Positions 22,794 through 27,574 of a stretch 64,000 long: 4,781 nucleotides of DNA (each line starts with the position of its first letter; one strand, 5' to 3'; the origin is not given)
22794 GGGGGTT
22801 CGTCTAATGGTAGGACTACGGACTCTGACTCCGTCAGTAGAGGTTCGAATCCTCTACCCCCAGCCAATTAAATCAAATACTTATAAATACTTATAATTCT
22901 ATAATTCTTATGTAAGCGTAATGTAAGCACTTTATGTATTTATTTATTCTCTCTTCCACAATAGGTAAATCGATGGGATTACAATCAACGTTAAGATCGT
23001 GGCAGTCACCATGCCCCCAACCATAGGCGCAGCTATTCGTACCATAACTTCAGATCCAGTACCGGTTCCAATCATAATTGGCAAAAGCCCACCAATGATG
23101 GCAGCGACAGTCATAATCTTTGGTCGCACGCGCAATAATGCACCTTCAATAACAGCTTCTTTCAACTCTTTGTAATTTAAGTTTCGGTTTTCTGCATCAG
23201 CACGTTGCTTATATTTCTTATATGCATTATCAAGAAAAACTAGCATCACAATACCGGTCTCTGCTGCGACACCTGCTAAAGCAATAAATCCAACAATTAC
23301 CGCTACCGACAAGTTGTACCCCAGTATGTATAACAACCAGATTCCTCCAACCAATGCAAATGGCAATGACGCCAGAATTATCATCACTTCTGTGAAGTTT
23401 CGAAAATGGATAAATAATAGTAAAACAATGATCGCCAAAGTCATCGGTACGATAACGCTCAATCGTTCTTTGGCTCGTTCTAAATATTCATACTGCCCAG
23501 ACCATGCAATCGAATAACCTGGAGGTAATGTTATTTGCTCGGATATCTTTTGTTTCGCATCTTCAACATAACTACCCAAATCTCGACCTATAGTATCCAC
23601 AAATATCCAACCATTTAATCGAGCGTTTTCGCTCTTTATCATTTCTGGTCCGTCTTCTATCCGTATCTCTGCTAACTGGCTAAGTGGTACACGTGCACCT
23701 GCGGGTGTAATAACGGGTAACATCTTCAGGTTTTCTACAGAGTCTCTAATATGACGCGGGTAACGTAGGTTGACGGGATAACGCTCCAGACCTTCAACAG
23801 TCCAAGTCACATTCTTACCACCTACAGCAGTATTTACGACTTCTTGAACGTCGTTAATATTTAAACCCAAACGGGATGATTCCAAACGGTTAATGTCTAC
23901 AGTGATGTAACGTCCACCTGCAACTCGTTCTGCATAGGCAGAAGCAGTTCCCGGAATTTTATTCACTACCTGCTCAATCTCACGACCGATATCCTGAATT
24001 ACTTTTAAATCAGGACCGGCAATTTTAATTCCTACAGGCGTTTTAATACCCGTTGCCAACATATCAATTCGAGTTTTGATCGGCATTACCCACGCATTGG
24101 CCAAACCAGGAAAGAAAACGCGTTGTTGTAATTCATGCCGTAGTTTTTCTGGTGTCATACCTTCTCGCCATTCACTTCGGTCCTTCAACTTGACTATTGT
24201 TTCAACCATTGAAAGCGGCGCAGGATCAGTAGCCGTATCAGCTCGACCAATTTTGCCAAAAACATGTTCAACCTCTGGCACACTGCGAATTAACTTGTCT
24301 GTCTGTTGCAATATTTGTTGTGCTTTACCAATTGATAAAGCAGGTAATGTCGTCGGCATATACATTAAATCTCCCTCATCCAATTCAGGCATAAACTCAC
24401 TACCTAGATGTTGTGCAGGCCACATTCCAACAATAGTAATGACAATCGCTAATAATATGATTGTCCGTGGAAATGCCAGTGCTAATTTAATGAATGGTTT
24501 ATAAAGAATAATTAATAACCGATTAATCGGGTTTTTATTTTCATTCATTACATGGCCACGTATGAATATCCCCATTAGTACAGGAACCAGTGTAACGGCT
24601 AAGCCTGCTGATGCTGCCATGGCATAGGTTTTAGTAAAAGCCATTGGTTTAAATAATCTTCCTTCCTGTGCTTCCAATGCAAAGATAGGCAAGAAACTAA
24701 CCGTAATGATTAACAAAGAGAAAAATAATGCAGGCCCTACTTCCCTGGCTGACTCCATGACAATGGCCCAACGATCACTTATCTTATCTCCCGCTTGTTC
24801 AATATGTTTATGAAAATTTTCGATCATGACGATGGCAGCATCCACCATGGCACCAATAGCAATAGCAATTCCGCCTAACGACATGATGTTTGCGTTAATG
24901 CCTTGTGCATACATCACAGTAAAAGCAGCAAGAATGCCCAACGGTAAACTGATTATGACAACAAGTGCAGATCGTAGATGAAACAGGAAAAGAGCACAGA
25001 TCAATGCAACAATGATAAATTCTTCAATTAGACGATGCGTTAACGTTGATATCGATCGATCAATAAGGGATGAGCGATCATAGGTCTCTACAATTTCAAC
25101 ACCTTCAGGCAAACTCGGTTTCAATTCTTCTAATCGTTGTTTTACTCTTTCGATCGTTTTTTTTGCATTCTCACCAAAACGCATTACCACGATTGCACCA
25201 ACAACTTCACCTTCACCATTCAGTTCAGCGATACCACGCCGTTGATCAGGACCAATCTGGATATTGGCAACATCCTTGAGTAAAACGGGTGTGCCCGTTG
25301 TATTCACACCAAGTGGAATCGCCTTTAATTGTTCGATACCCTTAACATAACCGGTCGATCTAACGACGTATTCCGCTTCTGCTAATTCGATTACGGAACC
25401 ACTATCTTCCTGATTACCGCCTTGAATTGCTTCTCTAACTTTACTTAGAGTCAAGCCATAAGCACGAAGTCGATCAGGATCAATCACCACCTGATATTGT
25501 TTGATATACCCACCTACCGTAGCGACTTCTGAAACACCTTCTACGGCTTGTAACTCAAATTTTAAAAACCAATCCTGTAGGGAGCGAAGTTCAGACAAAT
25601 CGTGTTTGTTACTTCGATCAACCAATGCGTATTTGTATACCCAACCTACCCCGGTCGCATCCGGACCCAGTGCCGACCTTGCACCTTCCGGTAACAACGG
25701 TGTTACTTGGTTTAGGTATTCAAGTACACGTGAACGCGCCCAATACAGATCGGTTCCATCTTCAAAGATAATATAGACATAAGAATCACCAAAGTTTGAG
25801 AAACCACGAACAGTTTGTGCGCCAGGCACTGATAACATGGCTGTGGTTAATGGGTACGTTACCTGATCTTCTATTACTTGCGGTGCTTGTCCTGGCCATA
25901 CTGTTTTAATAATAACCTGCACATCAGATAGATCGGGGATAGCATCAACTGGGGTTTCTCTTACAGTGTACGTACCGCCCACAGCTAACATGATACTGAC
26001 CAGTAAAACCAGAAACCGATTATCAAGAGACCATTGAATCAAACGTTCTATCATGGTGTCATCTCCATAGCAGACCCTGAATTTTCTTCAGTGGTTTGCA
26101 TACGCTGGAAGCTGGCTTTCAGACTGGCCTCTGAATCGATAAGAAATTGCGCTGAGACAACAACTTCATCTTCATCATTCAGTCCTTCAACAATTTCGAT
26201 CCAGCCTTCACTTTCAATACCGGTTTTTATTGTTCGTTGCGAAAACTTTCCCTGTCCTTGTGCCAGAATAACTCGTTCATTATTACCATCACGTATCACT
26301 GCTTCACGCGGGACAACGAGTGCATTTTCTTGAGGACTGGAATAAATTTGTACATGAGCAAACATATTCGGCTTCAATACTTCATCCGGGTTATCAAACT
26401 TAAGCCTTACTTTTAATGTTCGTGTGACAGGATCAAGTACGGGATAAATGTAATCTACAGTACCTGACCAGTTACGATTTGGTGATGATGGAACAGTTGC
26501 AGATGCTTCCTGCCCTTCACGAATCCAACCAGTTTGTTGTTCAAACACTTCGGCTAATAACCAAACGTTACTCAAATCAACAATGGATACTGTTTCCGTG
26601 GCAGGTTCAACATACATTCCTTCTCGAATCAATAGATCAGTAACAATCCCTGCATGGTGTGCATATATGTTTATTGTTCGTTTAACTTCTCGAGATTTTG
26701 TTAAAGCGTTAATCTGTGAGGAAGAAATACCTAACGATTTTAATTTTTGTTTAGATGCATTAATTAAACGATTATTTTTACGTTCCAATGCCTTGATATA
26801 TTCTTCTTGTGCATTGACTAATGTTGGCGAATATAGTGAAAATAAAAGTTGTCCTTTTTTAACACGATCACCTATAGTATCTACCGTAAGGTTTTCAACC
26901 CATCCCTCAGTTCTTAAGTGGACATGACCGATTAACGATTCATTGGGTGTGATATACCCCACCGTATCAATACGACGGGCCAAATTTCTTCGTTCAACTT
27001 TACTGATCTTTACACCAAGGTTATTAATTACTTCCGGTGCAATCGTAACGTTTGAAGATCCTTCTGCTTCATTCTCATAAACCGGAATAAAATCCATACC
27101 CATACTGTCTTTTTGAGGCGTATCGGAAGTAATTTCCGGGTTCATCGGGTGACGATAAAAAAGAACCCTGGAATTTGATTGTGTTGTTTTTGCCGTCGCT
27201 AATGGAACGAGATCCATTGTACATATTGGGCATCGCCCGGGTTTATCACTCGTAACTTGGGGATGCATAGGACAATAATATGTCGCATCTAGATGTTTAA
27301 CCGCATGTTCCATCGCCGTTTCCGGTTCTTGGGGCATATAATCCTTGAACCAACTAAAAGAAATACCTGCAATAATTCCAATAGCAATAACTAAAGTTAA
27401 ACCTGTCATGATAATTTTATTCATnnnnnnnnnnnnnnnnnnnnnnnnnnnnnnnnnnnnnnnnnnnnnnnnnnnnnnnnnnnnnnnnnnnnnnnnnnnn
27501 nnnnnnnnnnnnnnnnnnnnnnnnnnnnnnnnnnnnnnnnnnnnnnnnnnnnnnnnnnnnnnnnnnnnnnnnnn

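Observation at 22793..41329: P4-type integrative island at tRNA-Gln carrying two heavy-metal RND efflux systems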

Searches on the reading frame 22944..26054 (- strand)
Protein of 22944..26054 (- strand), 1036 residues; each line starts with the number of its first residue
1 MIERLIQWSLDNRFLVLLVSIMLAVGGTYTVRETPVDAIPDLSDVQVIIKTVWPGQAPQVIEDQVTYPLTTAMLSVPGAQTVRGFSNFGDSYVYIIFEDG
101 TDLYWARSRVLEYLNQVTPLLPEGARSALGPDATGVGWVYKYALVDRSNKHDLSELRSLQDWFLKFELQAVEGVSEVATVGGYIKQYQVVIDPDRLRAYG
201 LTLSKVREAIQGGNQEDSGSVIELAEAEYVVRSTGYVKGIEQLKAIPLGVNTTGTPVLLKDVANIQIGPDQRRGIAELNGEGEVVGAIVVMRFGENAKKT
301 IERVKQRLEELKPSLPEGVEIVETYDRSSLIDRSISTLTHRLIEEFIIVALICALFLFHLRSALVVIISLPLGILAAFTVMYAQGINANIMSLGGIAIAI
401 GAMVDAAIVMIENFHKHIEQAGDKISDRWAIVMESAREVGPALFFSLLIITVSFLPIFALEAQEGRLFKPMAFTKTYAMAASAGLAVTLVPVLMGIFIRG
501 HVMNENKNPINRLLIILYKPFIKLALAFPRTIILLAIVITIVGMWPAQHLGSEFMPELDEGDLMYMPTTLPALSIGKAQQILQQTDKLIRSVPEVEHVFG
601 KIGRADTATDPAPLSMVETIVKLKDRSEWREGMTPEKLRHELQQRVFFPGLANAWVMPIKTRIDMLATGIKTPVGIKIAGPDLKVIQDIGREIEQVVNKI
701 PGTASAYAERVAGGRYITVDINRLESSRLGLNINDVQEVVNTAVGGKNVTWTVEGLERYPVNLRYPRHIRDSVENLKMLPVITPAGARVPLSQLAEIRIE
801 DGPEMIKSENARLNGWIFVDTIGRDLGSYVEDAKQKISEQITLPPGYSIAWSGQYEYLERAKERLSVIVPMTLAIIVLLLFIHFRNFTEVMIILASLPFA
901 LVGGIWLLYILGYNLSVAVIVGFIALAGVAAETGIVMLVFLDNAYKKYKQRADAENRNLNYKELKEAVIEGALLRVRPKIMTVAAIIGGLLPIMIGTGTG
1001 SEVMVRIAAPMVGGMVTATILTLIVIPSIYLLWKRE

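Call 7: search_protein_families(library=pfam, proteins=[window:22944-26054:-])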
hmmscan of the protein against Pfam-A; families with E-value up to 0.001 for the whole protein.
window:22944-26054:- (1036 aa): 2 families
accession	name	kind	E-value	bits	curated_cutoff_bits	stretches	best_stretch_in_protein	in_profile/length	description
PF00873.25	ACR_tran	-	3e-241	803.6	28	1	6-1032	2-1019/1021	AcrB/AcrD/AcrF family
PF03176.21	MMPL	-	4.5e-07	29.6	20.5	1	293-499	99-304/333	MMPL family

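Call 9: search_protein_families(library=ncbifam, proteins=[window:22944-26054:-], max_evalue=0.01)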
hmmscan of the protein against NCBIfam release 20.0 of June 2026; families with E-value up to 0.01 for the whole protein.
window:22944-26054:- (1036 aa): 13 families
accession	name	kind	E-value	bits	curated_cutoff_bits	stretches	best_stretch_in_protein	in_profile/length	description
TIGR00914.1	2A0601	subfamily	0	1285.3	701.45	1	1-1034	1-1037/1051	CusA/CzcA family heavy metal efflux RND transporter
NF033617.1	RND_permease_2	subfamily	2e-148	496.2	1250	1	15-1034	10-1008/1009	multidrug efflux RND transporter permease subunit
NF000282.2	RND_permease_1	subfamily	1.8e-119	400.3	1250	1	17-1033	12-1027/1029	multidrug efflux RND transporter permease subunit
TIGR00915.1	2A0602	subfamily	4e-108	362.7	940.35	1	17-1034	13-1029/1050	efflux RND transporter permease subunit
NF007905.0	PRK10614.1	equivalog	2.2e-94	317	1774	1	17-1035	15-1010/1025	multidrug efflux RND transporter permease subunit MdtC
NF007798.0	PRK10503.1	equivalog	8.2e-79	265.4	1584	1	16-1035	25-1024/1040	MdtB/MuxB family multidrug efflux RND transporter permease subunit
NF007131.0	PRK09577.1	equivalog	7e-78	262.4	1768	1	11-1032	7-1021/1045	multidrug efflux RND transporter permease subunit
NF007133.0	PRK09579.1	equivalog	4.5e-76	256.2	1763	1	14-1033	12-1002/1017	multidrug efflux RND transporter permease subunit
NF007842.1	PRK10555.1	equivalog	3e-73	247.2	1854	2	10-503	6-502/1036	multidrug efflux RND transporter permease AcrD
NF000037.1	RND_perm_OqxB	exception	9.7e-64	215.7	2200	2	10-526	8-529/1050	multidrug efflux RND transporter permease subunit OqxB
NF011706.2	PRK15127.1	equivalog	3.1e-62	210.7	2150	1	14-1035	10-1031/1049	multidrug efflux RND transporter permease subunit AcrB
TIGR00833.1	actII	subfamily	2.3e-10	39.5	874.7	2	297-548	133-380/910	MMPL family RND transporter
TIGR00921.1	2A067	subfamily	2.3e-09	35.9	351.9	2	342-458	588-698/733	hydrophobe/amphiphile efflux-3 (HAE3) family transporter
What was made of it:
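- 22944..26054 (-): CusA-type (HME4) RND permease, Cu(I)/Ag(I). TIGR00914 1285 bits (call 9).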

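Call 48: search_dna_similar(query=window:22944-26054:-, collection=plasmids, mode=protein, max_rows=15)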
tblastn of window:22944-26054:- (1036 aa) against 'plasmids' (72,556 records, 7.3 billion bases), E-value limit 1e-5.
The search stops at 5000 records and this limit was reached: more records match than are counted here, and every count below describes the 5000 best-scoring records only.
Records with a match: at least 5000; places in all: 8364; records where one place covers at least 80% of the query: 4959.
Best place of each record, by identity: 60-80% 287; <60% 4713.
By first word of the organism name: Klebsiella 2200; Escherichia 302; Rhizobium 218; Acinetobacter 214; Enterobacter 182; Sinorhizobium 158; Ralstonia 144; Salmonella 143; Pseudomonas 114; Citrobacter 62; and 238 more.
By predicted mobility (MOB-suite, as given by PLSDB): conjugative 2209; non-mobilizable 2051; mobilizable 740.
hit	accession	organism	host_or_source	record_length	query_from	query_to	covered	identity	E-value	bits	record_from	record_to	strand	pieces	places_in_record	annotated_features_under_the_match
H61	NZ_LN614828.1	Legionella fallonii LLAP-10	-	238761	1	1034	100%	68.2%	0e+0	1441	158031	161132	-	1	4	efflux RND transporter permease subunit | efflux RND transporter periplasmic adaptor subunit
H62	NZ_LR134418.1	Legionella adelaidensis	environmental,Cooling tower water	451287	1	1035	100%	67.6%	0e+0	1454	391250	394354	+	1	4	efflux RND transporter permease subunit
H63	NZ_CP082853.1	Legionella anisa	-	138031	1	1036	100%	66.4%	0e+0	1445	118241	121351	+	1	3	efflux RND transporter permease subunit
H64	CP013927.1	Alteromonas stellipolaris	-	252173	1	1035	100%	66.2%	0e+0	1389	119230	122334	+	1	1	cation transporter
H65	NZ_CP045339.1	Vibrio sp. THAF190c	pure culture,Surface of a polyethylene ...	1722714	1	1035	100%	65.9%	0e+0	1431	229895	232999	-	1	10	none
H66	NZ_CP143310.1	Methylophaga thalassica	cell culture,A deep sea sediment sample ...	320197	1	1034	100%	66.0%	0e+0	1411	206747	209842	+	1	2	efflux RND transporter permease subunit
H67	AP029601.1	Vibrio sp. MAO6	-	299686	1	1035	100%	65.8%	0e+0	1408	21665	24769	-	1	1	CusA/CzcA family heavy metal efflux RND transporter | efflux RND transporter periplasmic adaptor subunit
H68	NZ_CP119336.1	Vibrio alginolyticus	Takifugu ocellatus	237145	1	1034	100%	65.8%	0e+0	1398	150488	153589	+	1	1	efflux RND transporter permease subunit | efflux RND transporter periplasmic adaptor subunit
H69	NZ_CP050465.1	Vibrio campbellii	single cell,seawater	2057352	1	1035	100%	65.7%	0e+0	1395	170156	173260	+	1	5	none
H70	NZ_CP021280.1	Legionella pneumophila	protozoa,bulk water sample from a shower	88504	1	1035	100%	65.4%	0e+0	1411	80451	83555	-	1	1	efflux RND transporter permease subunit | efflux RND transporter periplasmic adaptor subunit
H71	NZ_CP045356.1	Vibrio sp. THAF64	pure culture,Surface of a sandy ...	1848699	1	1035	100%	65.4%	0e+0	1410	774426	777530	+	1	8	none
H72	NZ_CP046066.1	Vibrio sp. THAF191d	pure culture,Surface of a polyethylene ...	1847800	1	1035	100%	65.4%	0e+0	1410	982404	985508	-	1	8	none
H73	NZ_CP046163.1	Vibrio sp. THAF191c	pure culture,Surface of a polyethylene ...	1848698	1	1035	100%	65.4%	0e+0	1410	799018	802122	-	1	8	none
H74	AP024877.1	Vibrio halioticoli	-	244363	1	1034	100%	65.5%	0e+0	1414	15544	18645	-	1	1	record has no annotation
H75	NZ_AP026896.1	Aeromonas caviae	Microbe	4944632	1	1034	100%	65.5%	0e+0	1353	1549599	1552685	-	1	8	none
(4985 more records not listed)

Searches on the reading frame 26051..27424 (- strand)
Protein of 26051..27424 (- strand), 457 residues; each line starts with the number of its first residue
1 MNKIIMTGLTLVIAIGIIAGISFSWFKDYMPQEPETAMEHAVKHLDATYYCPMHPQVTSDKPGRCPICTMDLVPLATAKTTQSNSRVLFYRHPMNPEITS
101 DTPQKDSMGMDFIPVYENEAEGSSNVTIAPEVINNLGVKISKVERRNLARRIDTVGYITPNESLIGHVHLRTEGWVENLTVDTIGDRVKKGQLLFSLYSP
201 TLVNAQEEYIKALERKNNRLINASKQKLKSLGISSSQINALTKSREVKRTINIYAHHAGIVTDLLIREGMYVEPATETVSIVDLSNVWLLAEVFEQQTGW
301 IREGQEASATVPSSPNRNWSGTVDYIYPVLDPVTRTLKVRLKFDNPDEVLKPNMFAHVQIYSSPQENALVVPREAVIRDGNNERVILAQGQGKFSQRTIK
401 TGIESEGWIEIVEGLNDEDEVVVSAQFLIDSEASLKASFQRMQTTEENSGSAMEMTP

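Call 7: search_protein_families(library=pfam, proteins=[window:26051-27424:-])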
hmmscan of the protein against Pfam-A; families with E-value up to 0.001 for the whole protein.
window:26051-27424:- (457 aa): 4 families
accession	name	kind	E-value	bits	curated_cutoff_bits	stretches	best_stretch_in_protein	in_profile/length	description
PF16576.10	HlyD_D23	-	5.6e-81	271.3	30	1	148-356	2-214/214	Barrel-sandwich domain of CusB or HlyD membrane-fusion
PF19335.5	HMBD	-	1.1e-16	60.9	23.6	1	49-74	2-27/28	Heavy metal binding domain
PF13437.12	HlyD_3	-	2.2e-15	57.7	22.2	1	253-352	2-105/106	HlyD family secretion protein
PF13533.13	Biotin_lipoyl_2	-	0.00015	21.9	29.8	0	185-197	19-31/32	Biotin-lipoyl like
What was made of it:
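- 26051..27424 (-): CusB-like periplasmic adaptor with an N-terminal heavy-metal-binding domain. HlyD_D23 271 bits and HMBD 61 bits (call 7).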

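Call 9: search_protein_families(library=ncbifam, proteins=[window:26051-27424:-], max_evalue=0.01)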
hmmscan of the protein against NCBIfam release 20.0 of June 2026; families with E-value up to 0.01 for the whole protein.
window:26051-27424:- (457 aa): 20 families
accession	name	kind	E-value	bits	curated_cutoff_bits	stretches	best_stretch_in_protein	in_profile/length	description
NF007303.0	PRK09783.1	subfamily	1e-70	238.3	390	2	78-447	38-410/414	copper/silver efflux system membrane fusion protein CusB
TIGR01730.1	RND_mfp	subfamily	9.3e-43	146.4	94.9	1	138-430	1-314/322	efflux RND transporter periplasmic adaptor subunit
TIGR00999.1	8a0102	subfamily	8.4e-38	130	319.3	1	225-430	64-271/271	CzcB/NccB family metal efflux transporter periplasmic adaptor subunit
NF045680.1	DiMtlExpIhpB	equivalog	2.2e-20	72.9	450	2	240-433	127-318/326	divalent metal ion exporter adaptor subunit IhpB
NF008606.0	PRK11578.1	equivalog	1.7e-19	70.2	342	1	252-425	185-364/371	macrolide transporter subunit MacA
NF007132.1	PRK09578.1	equivalog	2.3e-14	53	512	1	330-452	268-390/396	MexX/AxyX family multidrug efflux RND transporter periplasmic adaptor subunit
NF000272.2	OqxA_adapt_sub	exception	7.3e-13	48.2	835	1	320-424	261-365/391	multidrug efflux RND transporter periplasmic adaptor subunit OqxA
NF033138.2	RND-peri-MexC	equivalog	1.6e-12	47.2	625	1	325-433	258-367/375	MexC family multidrug efflux RND transporter periplasmic adaptor subunit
NF008589.1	PRK11556.1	equivalog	3.6e-12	45.9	391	1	330-423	280-373/392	MdtA/MuxA family multidrug efflux RND transporter periplasmic adaptor subunit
NF045904.1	RND-peri-MexE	equivalog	7.4e-12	44.8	714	1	317-425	248-356/390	multidrug efflux RND transporter periplasmic adaptor subunit MexE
NF011604.1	PRK15030.1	equivalog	4.9e-08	32.4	765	1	320-437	257-375/397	multidrug efflux RND transporter periplasmic adaptor subunit AcrA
NF033834.1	RND_adapt_MexA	exception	1.7e-07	30.7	750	1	320-432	242-355/373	multidrug efflux RND transporter periplasmic adaptor subunit MexA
TIGR00998.1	8a0101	subfamily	4.1e-06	26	390.8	1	245-326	200-281/334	EmrA/EmrK family multidrug efflux transporter periplasmic adaptor subunit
NF007362.0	PRK09859.1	equivalog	4.4e-06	26.1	738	1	320-429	253-363/385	multidrug transporter subunit MdtE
NF007850.1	PRK10559.1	equivalog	9.6e-06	24.9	400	1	215-326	119-222/303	p-hydroxybenzoic acid efflux pump subunit AaeA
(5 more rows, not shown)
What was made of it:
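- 26051..27424 (-): The CusB subfamily model scores 238 bits, below its cut-off of 390 (call 9).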
